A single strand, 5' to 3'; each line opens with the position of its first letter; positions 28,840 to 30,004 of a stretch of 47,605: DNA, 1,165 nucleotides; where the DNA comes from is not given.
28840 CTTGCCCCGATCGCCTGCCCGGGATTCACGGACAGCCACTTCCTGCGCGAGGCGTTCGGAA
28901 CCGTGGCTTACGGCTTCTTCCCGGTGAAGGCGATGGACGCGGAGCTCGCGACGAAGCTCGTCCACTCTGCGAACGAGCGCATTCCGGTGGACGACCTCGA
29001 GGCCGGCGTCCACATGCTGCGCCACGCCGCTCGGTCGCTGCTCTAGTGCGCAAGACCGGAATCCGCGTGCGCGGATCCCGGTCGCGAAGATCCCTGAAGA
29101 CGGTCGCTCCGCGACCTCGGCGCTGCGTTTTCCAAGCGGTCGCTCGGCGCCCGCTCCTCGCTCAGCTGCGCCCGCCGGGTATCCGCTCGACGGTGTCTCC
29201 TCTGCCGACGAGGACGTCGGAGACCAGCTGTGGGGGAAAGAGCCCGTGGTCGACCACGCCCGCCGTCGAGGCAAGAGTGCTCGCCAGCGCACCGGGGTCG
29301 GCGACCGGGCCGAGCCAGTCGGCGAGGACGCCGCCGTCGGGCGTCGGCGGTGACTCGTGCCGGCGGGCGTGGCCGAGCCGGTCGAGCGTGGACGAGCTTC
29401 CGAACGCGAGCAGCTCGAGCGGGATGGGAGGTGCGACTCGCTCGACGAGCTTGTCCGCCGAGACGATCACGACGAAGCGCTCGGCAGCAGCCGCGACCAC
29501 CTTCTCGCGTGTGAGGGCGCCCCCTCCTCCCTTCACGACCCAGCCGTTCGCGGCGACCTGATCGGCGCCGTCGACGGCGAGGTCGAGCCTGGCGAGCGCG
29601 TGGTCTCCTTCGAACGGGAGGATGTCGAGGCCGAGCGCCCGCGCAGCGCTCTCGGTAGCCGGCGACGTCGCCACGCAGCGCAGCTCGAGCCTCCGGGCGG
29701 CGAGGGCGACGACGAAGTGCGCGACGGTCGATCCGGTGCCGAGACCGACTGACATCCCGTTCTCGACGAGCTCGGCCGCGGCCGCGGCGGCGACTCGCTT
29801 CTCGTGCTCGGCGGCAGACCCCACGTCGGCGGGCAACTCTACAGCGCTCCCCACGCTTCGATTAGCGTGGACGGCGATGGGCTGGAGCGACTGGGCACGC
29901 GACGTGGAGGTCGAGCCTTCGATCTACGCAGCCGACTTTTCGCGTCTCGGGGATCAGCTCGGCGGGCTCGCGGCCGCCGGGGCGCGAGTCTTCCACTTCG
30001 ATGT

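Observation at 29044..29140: Unnamed four-copy structured intergenic repeat (~95 nt) with two hairpins maintained by compensatory substitutions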

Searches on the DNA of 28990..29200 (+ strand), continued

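Call 88: search_with_rna_model(model_id=R1, sources=[window, L107, L109, L139, L141, L151, L157, L168, L169, L176, L178, L002, L004, L006, L009, L013, L026, L028, L030, L033, L036, L046, L047, L052, L057, L058, L061, L063, L068, L070, L072, L079, L081, L085, L090], max_evalue=1e-9, make_alignment=true)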
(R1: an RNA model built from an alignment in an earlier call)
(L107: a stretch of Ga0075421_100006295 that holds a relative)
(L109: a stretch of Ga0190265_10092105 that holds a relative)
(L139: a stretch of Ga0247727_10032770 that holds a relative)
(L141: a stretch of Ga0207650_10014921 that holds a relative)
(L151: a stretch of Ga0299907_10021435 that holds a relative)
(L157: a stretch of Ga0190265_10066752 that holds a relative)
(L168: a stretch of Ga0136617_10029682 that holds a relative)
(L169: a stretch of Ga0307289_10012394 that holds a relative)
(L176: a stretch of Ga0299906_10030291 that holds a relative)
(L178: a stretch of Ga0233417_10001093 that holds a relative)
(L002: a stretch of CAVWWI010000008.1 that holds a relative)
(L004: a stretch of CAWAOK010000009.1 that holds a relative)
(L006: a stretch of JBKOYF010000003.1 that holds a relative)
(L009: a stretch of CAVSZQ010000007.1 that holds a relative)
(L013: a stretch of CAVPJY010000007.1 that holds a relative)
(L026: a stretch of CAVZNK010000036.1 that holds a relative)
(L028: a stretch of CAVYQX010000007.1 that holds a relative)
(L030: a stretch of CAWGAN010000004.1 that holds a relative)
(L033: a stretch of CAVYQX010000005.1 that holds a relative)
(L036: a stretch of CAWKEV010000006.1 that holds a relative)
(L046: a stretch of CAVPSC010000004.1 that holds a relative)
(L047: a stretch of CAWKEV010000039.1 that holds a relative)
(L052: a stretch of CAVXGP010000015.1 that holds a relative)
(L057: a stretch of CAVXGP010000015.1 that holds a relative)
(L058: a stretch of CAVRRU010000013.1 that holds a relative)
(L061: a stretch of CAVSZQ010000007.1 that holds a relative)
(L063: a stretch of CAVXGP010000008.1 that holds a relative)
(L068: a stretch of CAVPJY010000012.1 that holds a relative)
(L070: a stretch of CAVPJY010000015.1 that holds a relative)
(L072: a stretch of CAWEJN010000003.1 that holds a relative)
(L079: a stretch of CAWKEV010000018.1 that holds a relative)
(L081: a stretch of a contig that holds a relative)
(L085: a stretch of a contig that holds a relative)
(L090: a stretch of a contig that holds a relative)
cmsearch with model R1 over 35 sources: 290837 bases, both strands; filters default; matches with E-value up to 1e-9: 60.
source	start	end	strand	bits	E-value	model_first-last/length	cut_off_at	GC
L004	782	899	-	106.7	4.5e-28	1-120/120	no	0.64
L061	4132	4251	-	105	1.3e-27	1-120/120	no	0.67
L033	4312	4431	-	102.9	5e-27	1-120/120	no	0.64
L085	1372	1491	-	102.5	6.6e-27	1-120/120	no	0.68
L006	1578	1699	-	101.9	9.4e-27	1-120/120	no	0.66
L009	3550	3669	-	101.1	1.7e-26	1-120/120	no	0.62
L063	1501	1621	-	100.5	2.4e-26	1-120/120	no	0.64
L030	6983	7100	+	100.4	2.5e-26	1-120/120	no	0.61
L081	965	1083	+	99.2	5.4e-26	1-120/120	no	0.66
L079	854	971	-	97.5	1.7e-25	1-120/120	no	0.68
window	21769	21889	-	97.3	1.9e-25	1-120/120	no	0.63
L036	547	664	+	97.1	2.2e-25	1-120/120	no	0.69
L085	200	320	-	96.8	2.5e-25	1-120/120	no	0.62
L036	681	798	+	95.6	5.5e-25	1-120/120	no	0.7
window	40319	40437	-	94.5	1.1e-24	1-120/120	no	0.61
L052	7099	7221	+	92.5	4.1e-24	1-120/120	no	0.62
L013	1367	1483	-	90.2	1.9e-23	1-120/120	no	0.74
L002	6437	6557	-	89.3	3.2e-23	1-120/120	no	0.67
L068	2236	2355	+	88.9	4.2e-23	1-120/120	no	0.71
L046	810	915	-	87.5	1e-22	1-120/120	no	0.67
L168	2187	2307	-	86.5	2e-22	1-120/120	no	0.61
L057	5464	5578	+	85.3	4.3e-22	1-120/120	no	0.71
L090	6098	6172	-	84.4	8e-22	18-91/120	no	0.69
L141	4647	4767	-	84.2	8.6e-22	1-120/120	no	0.69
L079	725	843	-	84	9.8e-22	1-120/120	no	0.66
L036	815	932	+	83.9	1.1e-21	1-120/120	no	0.69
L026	712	827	-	83.8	1.1e-21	1-120/120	no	0.66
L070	6566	6684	-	83.2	1.7e-21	1-120/120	no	0.71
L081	5638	5751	-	81.3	5.7e-21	1-120/120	no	0.68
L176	1426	1546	-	80.1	1.3e-20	1-120/120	no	0.69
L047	879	1001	+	79.6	1.8e-20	1-120/120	no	0.69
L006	5800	5920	-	79.1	2.4e-20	1-120/120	no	0.6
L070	2046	2165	+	79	2.5e-20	1-120/120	no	0.64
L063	1871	1990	-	77.1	8.8e-20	1-120/120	no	0.67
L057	3352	3472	-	76.4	1.4e-19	1-120/120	no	0.64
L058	3813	3933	+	76.1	1.6e-19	1-120/120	no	0.66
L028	1855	1975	-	73.6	8.4e-19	1-120/120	no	0.68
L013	4607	4728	+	73.4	9.3e-19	1-120/120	no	0.7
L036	940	1058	+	71.8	2.6e-18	1-120/120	no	0.71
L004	1420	1540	+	71.6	3e-18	1-120/120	no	0.62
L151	2057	2177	-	71.4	3.5e-18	1-120/120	no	0.67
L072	5512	5602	-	69.1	1.6e-17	18-104/120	no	0.67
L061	2298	2419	-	67.8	3.5e-17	1-120/120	no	0.66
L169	13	135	-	67.6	4e-17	1-120/120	no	0.7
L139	2803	2923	-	67.2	5.3e-17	1-120/120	no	0.66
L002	1480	1602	+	66.4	9e-17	1-120/120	no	0.61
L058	4857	4981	-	64.5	2.9e-16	1-120/120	no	0.64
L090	6022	6091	-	63.6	5.3e-16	18-91/120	no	0.7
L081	2674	2792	+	63.2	6.8e-16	1-120/120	no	0.71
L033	6339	6457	-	61.2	2.5e-15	1-120/120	no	0.7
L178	7005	7125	-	60.6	3.8e-15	1-120/120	no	0.73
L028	4742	4862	+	59.7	6.5e-15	1-120/120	no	0.68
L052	1701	1823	+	59.7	6.5e-15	1-120/120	no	0.69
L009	6598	6726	+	59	1e-14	1-120/120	no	0.65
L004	235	353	+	55.2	1.2e-13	1-120/120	no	0.66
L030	5700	5821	-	54.4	2e-13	1-120/120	no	0.66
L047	2007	2119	-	50.7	2.3e-12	1-120/120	no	0.69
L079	598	717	-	44.8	1e-10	1-120/120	no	0.7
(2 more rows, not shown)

Alignment A3: 60 matches aligned to the model, 162 columns, each read 5' to 3' on its own strand. Consensus structure (alignment columns), stored with it:
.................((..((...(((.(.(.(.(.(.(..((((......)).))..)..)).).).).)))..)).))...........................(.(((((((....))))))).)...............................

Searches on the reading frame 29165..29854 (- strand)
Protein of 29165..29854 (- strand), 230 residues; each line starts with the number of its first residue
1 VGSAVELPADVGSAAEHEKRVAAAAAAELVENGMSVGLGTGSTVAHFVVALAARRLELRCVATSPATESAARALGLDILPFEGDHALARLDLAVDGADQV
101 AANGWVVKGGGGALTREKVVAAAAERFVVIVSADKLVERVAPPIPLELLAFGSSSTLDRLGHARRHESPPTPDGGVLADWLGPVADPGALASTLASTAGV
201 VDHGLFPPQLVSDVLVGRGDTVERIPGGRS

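Call 57: search_protein_families(library=pfam, proteins=[window:29165-29854:-])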
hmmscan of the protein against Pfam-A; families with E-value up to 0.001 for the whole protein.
window:29165-29854:- (230 aa): 2 families
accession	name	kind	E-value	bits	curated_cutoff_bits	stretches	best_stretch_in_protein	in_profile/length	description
PF06026.20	Rib_5-P_isom_A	-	1.4e-34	119.6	26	1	60-220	2-172/173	Ribose 5-phosphate isomerase A (phosphoriboisomerase A)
PF00455.28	DeoRC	-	2e-06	28.3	31.8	1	17-65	4-51/160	DeoR C terminal sensor domain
